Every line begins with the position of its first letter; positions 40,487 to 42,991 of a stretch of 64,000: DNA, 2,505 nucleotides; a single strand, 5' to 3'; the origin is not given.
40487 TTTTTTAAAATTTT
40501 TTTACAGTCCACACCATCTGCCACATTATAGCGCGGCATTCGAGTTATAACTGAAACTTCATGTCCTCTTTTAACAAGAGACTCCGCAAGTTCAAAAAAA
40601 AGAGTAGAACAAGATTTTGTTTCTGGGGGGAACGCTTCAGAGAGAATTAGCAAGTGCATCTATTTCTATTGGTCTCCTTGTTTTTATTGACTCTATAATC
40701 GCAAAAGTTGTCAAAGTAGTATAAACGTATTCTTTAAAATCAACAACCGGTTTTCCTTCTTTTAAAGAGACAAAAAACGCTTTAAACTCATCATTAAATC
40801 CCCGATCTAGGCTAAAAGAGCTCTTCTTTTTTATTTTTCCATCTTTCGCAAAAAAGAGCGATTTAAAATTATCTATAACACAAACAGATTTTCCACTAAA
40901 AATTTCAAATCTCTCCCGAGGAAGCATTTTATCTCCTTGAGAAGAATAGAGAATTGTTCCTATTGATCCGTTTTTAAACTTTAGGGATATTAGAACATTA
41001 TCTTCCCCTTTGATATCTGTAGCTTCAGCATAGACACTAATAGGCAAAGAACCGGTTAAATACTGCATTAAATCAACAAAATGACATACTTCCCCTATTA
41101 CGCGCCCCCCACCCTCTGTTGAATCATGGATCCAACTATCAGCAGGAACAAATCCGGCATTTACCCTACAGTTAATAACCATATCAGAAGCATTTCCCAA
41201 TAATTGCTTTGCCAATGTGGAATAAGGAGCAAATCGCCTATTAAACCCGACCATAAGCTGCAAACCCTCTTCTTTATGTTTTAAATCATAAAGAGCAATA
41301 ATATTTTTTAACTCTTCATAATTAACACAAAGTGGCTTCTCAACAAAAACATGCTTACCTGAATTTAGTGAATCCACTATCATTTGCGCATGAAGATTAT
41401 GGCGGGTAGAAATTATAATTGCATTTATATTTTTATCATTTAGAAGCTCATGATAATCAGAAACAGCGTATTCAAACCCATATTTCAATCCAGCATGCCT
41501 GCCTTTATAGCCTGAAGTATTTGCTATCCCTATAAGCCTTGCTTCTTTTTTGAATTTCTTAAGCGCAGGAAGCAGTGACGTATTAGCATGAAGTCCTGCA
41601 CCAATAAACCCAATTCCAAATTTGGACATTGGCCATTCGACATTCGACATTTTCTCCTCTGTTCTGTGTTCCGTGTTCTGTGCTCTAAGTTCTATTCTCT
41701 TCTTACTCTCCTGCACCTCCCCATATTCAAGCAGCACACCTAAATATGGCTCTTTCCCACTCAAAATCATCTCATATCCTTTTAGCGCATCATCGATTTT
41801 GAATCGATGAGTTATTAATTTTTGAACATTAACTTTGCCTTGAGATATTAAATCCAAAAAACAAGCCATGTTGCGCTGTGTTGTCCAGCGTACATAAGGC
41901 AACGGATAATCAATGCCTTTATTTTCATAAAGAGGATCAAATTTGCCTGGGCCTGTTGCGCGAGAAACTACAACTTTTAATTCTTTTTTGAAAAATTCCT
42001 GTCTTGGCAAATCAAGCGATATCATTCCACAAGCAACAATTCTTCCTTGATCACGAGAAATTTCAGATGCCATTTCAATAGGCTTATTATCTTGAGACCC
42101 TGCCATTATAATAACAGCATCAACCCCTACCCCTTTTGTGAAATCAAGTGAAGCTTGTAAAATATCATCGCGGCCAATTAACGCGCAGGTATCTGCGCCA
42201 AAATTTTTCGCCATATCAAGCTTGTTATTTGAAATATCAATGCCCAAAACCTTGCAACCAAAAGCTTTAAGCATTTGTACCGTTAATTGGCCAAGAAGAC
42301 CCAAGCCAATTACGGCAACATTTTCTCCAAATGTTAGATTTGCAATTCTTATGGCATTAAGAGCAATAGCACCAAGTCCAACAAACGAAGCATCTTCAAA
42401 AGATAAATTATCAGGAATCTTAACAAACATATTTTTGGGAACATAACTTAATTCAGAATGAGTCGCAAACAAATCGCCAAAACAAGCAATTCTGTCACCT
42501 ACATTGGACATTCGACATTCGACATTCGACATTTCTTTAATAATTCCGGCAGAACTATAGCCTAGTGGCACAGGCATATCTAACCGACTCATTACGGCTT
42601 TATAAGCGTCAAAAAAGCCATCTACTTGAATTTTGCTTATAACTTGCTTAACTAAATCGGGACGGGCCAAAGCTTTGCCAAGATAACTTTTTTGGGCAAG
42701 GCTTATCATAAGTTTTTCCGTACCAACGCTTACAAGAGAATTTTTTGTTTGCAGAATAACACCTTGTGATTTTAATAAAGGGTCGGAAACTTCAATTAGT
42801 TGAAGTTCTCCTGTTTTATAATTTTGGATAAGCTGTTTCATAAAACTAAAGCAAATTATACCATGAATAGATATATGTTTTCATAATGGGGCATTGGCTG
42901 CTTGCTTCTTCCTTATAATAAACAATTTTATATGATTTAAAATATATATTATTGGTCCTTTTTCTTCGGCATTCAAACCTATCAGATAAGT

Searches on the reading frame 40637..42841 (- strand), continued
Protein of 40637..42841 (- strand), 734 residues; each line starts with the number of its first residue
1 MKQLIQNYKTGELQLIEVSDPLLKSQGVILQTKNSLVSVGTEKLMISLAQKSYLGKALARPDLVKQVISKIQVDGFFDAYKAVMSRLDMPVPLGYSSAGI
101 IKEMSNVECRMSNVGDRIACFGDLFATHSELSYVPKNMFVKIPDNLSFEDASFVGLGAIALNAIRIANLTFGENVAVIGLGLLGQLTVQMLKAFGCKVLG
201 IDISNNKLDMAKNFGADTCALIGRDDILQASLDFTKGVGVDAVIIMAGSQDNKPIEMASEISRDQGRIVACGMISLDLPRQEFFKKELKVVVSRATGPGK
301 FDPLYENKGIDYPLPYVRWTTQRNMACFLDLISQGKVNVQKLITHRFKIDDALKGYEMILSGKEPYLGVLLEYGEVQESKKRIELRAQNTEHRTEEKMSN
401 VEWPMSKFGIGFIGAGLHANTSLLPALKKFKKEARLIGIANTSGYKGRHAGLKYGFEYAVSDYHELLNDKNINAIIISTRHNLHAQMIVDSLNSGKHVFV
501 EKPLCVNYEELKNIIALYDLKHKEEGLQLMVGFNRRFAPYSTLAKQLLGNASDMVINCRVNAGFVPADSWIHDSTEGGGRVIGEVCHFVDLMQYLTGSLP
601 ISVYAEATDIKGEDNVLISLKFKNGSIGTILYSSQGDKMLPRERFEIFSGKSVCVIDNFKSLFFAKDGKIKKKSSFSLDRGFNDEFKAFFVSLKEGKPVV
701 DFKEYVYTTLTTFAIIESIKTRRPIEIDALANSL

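Call 33: list_cluster_members(proteins=[window:40640-42841:-, P0001, P0005, P0008])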
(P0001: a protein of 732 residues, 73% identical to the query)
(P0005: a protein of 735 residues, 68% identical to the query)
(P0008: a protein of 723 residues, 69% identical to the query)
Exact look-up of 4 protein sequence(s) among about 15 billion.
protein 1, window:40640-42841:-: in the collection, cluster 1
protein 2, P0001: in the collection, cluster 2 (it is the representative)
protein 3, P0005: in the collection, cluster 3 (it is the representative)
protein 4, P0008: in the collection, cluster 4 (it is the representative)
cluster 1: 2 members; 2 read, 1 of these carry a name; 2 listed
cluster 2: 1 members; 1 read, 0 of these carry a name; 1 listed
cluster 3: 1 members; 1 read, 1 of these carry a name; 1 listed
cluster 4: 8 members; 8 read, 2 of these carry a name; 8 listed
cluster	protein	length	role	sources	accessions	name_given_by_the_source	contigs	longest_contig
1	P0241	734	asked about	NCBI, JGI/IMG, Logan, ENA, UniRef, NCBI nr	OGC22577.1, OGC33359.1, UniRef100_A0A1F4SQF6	hypothetical protein A3J90_06535 [candidate division WOR-1 bacterium RIFOXYC2_FULL_37_10] | Enoyl reductase (ER) domain-containing protein n=1 Tax=candidate division WOR-1 bacterium ... | MAG: hypothetical protein A2310_07420 [candidate division WOR-1 bacterium ...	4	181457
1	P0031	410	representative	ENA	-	-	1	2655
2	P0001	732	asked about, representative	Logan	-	-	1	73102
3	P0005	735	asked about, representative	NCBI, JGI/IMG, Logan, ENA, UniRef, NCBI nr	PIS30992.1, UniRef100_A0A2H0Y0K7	oxidoreductase [Candidatus Saganbacteria bacterium CG08_land_8_20_14_0_20_45_16] | Oxidoreductase n=1 Tax=Candidatus Saganbacteria bacterium CG08_land_8_20_14_0_20_45_16 ... | MAG: oxidoreductase [Candidatus Saganbacteria bacterium CG08_land_8_20_14_0_20_45_16]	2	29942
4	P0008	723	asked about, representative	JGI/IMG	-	-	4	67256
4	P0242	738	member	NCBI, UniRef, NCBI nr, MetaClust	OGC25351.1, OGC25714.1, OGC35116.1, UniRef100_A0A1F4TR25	hypothetical protein A2291_02995 [candidate division WOR-1 bacterium RIFOXYB2_FULL_42_35] | Enoyl reductase (ER) domain-containing protein n=1 Tax=candidate division WOR-1 bacterium ... | MAG: hypothetical protein A2247_01305 [candidate division WOR-1 bacterium ...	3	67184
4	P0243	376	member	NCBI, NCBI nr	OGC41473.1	hypothetical protein A2548_07120 [candidate division WOR-1 bacterium RIFOXYD2_FULL_41_8] | MAG: hypothetical protein A2548_07120 [candidate division WOR-1 bacterium ...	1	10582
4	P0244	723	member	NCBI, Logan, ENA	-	-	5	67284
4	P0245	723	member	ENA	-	-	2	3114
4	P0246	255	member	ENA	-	-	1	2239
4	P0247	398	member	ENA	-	-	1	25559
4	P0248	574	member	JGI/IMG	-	-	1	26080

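Call 36: find_encoding_contigs(protein=P0247, flank=4000)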
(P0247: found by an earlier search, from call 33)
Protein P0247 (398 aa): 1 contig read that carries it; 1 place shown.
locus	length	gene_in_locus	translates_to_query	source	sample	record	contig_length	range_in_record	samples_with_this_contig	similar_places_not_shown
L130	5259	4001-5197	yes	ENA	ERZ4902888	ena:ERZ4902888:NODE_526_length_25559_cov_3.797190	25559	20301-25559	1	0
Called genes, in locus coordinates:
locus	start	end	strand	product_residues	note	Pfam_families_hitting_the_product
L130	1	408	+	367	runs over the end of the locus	PF04015:DUF362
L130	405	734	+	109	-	PF01909:NTP_transf_2, PF18765:Polbeta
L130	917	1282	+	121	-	PF18765:Polbeta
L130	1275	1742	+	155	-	PF20797:HepT-like_2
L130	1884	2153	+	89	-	PF14076:DUF4258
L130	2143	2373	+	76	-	PF10049:DUF2283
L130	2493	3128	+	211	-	-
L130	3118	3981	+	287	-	PF08843:AbiEii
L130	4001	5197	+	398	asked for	PF08240:ADH_N (weak), PF02826:2-Hacid_dh_C (faint), PF00107:ADH_zinc_N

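Call 43: predict_structure(alignment_id=A1)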
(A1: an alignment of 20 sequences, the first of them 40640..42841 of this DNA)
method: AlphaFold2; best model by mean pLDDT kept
length: 734 residues; sequences in the alignment: 20
mean_pLDDT: 75.2   pTM: 0.59
mean pLDDT of the five models: 75.2, 74.8, 70.9, 70.4, 70.3
residues with pLDDT >= 90: 196; 70-90: 301; 50-70: 118; < 50: 119
segments of 3 or more residues with pLDDT < 50: 1-9, 11-19, 39-63, 69-75, 77-94, 123-127, 293-301, 387-405, 442-444, 571-580
pLDDT, mean of each block of 10 residues (from residue 1): 44 43 74 72 43 47 48 47 41 65 69 85 54 81 90 84 83 92 88 94 88 92 90 93 81 84 89 65 81 43 58 59 87 89 76 65 66 61 60 30 59 72 81 85 60 83 86 89 87 95 84 92 92 86 88 87 58 42 77 93 81 74 94 66 86 88 87 74 87 89 92 86 87 77
secondary structure, 60 per line:
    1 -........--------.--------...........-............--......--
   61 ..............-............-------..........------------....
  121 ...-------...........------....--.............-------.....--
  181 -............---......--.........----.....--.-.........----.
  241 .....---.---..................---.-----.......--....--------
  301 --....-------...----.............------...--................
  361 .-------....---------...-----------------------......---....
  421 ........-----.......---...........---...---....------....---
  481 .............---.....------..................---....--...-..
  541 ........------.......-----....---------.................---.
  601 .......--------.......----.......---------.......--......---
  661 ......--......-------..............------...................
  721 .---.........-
elements in order (helices of 4 or more, strands of 3 or more residues): H2-9 E27-37 H39-50 H53-58 H61-74 H76-87 E95-104 E117-123 E131-135 E139-141 H148-151 H154-166 E174-178 H182-193 E197-202 H205-213 E218-222 H227-235 E240-245 H253-261 E262-270 H280-286 E289-292 H303-306 H321-333 E345-348 H349-361 E369-372 E382-384 E408-413 H417-428 E434-440 H445-454 E458-460 H464-467 E474-477 H481-493 E497-501 H508-525 E529-532 H539-548 E555-561 H567-570 H580-596 E600-607 E616-622 E627-633 E643-649 E652-657 E661-666 E669-674 H682-695 H702-721 H727-733

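Call 67: search_solved_structures(query=window:40640-42841:-, max_evalue=1e-10)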
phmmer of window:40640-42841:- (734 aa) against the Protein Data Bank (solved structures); distinct sequences matched with E-value up to 1e-10: 39.
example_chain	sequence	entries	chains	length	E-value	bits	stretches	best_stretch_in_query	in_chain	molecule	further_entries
3ezy_A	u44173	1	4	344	8.9e-21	77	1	410-729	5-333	Dehydrogenase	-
9m3d_B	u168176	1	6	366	5.4e-16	61.2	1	405-599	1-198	DgpA1 from W974-1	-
4gqa_A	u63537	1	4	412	9.4e-16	60.4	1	406-600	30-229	NAD binding Oxidoreductase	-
1rjw_A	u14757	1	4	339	1.5e-15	59.8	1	134-279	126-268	Alcohol dehydrogenase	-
6a3f_A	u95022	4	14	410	1.9e-15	59.4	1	425-599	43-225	Putative dehydrogenase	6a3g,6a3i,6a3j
6iqd_A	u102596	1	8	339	2.9e-15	58.8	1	128-282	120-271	Alcohol dehydrogenase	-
7y9p_A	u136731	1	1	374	3.2e-15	58.6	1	134-364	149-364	Xylitol dehydrogenase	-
3pii_A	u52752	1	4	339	5.3e-15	57.9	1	134-279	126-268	Alcohol dehydrogenase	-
1zh8_A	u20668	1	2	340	4.1e-14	55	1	404-699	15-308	oxidoreductase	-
1ofg_A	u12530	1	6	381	9.6e-14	53.8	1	407-658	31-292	GLUCOSE-FRUCTOSE OXIDOREDUCTASE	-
1ryd_A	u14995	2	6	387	1e-13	53.7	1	407-658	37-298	glucose-fructose oxidoreductase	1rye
9u4x_A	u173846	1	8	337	1.3e-13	53.4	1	128-281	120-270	Alcohol dehydrogenase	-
1evj_A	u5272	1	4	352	1.4e-13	53.2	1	407-658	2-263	GLUCOSE-FRUCTOSE OXIDOREDUCTASE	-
1h6a_A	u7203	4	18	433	1.4e-13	53.2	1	407-658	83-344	PRECURSOR FORM OF GLUCOSE-FRUCTOSE OXIDOREDUCTASE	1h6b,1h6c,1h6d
3uuw_A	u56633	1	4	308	2.2e-13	52.5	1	405-719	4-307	Putative oxidoreductase with NAD(P)-binding Rossmann-fold domain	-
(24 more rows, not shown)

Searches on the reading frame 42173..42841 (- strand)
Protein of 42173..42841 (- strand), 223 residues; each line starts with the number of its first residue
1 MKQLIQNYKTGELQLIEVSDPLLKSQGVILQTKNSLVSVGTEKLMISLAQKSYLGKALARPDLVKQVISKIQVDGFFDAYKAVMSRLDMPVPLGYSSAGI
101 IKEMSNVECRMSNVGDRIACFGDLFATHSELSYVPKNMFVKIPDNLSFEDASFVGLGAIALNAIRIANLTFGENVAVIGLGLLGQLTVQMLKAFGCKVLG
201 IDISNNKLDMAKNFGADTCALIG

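Call 28: find_homologous_proteins(query=window:42173-42841:-, max_evalue=1e-40)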
Query seq(223 aa) (223 aa): 342 proteins with E <= 1e-40 among 861 candidates; the best 120 are listed.
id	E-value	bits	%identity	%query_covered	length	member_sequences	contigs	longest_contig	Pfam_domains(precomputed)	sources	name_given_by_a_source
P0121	1.5e-105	369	78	100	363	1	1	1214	PF00107.33,PF02826.26,PF08240.18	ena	-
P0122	5.1e-72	260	58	99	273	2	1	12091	PF00107.33,PF08240.18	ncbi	ncbi:MAG: zinc-dependent alcohol dehydrogenase, partial [Flavobacteriales bacterium]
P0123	3.2e-71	257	58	100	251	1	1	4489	PF00107.33,PF03446.22,PF03721.21,PF08240.18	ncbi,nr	ncbi:MAG: alcohol dehydrogenase [candidate division WS2 bacterium]|nr:alcohol dehydrogenase [Candida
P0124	4.9e-70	253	56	99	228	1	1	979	PF00107.33,PF02826.26,PF03721.21,PF08240.18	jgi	-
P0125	2.3e-69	251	54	99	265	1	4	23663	PF00107.33,PF08240.18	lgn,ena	-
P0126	4.2e-69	250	52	98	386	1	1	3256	PF00107.33,PF08240.18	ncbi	ncbi:MAG: zinc-binding alcohol dehydrogenase, partial [Bacillota bacterium]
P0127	8.9e-69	249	55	99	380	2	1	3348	PF00107.33,PF08240.18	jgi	jgi:threonine dehydrogenase-like Zn-dependent dehydrogenase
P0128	1.4e-68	249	52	100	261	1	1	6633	PF00107.33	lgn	-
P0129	4.5e-68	247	56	96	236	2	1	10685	PF00107.33,PF08240.18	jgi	-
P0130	5.4e-68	247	53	99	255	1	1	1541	PF00107.33,PF08240.18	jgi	jgi:threonine dehydrogenase-like Zn-dependent dehydrogenase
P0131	1.1e-67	246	54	100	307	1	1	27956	PF00107.33,PF02254.25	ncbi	ncbi:MAG: zinc-dependent alcohol dehydrogenase, partial [Candidatus Anammoxibacter sp.]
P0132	2.7e-67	244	56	99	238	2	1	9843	PF00107.33,PF08240.18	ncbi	ncbi:MAG: oxidoreductase, partial [Candidatus Cloacimonas sp. 4484_209]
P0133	3.6e-67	244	55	100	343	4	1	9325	PF00107.33,PF08240.18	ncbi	ncbi:zinc-binding alcohol dehydrogenase, partial [Chloroflexota bacterium]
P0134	8.9e-67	243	55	97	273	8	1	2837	PF08240.18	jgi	jgi:D-arabinose 1-dehydrogenase-like Zn-dependent alcohol dehydrogenase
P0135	1.0e-66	243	53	100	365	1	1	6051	PF00107.33,PF02254.25,PF08240.18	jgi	-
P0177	1.3e-60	223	50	99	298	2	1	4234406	PF00107.33,PF08240.18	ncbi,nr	ncbi:MAG: zinc-binding alcohol dehydrogenase [Candidatus Manganitrophus sp.]|nr:MAG: zinc-binding al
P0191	2.6e-58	215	49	97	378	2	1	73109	PF00107.33,PF08240.18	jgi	jgi:threonine dehydrogenase-like Zn-dependent dehydrogenase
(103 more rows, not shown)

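Call 68: find_encoding_contigs(protein=P0191, flank=3000, max_places=2)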
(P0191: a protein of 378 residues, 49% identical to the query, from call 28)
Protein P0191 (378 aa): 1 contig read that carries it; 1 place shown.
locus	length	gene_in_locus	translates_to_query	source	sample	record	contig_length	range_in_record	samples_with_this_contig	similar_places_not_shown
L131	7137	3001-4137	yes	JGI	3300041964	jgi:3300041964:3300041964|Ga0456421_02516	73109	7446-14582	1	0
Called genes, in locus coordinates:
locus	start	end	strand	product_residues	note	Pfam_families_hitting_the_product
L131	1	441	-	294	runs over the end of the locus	PF00535:Glycos_transf_2, PF10111:Glyco_tranf_2_2, PF13641:Glyco_tranf_2_3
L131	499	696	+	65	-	-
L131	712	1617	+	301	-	PF13439:Glyco_transf_4, PF20706:GT4-conflict, PF00534:Glycos_transf_1, PF13692:Glyco_trans_1_4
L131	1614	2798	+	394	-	PF13579:Glyco_trans_4_4, PF13439:Glyco_transf_4, PF20706:GT4-conflict (weak), PF00534:Glycos_transf_1, PF13692:Glyco_trans_1_4, PF13524:Glyco_trans_1_2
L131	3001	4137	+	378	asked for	PF08240:ADH_N (faint), PF00107:ADH_zinc_N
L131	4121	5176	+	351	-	PF01408:GFO_IDH_MocA, PF02894:GFO_IDH_MocA_C, PF22725:GFO_IDH_MocA_C3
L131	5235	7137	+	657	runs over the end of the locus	PF13522:GATase_6, PF13537:GATase_7, PF00733:Asn_synthase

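Call 69: find_encoding_contigs(protein=P0177, flank=3000, max_places=2)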
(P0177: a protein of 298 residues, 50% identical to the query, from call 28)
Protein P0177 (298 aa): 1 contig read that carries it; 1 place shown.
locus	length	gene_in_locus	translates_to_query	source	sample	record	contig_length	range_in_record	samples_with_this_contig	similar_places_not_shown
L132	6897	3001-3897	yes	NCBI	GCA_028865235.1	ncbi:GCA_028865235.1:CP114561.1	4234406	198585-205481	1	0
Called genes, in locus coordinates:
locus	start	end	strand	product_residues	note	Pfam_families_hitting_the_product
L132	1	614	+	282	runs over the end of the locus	PF13641:Glyco_tranf_2_3, PF00535:Glycos_transf_2, PF10111:Glyco_tranf_2_2 (weak)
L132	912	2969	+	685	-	PF13439:Glyco_transf_4 (faint), PF13579:Glyco_trans_4_4 (faint), PF20706:GT4-conflict (faint), PF00534:Glycos_transf_1, PF13524:Glyco_trans_1_2 (faint), PF13692:Glyco_trans_1_4, PF00534:Glycos_transf_1, PF13692:Glyco_trans_1_4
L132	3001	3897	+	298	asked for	PF08240:ADH_N (weak), PF00107:ADH_zinc_N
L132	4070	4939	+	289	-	PF01408:GFO_IDH_MocA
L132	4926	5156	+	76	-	-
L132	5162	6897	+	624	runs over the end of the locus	PF16889:Hepar_II_III_N, PF07940:Hepar_II_III_C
